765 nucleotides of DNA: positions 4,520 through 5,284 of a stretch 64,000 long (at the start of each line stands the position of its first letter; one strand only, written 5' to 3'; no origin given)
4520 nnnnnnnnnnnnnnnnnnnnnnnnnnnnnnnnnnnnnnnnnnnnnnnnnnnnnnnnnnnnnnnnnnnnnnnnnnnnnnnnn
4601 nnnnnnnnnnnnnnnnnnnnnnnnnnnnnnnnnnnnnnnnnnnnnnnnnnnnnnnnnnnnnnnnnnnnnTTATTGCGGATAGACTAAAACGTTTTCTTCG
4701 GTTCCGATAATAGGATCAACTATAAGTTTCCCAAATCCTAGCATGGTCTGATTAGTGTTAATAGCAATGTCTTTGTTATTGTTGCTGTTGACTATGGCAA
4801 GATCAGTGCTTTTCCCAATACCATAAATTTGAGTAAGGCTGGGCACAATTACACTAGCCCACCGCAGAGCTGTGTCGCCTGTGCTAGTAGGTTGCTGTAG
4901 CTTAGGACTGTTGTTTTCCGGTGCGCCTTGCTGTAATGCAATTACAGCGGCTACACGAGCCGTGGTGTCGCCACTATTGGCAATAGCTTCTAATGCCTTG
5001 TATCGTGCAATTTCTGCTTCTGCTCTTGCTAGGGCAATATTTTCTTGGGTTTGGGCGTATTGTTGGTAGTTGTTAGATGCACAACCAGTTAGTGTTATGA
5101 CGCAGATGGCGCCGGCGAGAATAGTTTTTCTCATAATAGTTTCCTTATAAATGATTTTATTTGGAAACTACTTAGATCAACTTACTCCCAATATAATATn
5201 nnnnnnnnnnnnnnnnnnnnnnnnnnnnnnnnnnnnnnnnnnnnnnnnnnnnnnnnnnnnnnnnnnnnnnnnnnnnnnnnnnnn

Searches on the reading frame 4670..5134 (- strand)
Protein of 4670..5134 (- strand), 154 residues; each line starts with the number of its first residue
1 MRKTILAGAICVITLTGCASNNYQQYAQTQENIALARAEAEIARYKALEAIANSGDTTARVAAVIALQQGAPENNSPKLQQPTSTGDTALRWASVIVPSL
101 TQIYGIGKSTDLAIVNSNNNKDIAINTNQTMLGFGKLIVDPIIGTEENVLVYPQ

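Call 87: search_protein_families(library=pfam, proteins=[window:4670-5134:-], max_evalue=0.01)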
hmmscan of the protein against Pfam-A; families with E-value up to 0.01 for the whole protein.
window:4670-5134:- (154 aa): 1 family
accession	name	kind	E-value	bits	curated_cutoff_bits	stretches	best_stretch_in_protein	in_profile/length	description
PF20101.4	DUF6491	-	0.0082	16.6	27.5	0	1-40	1-38/138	Family of unknown function (DUF6491)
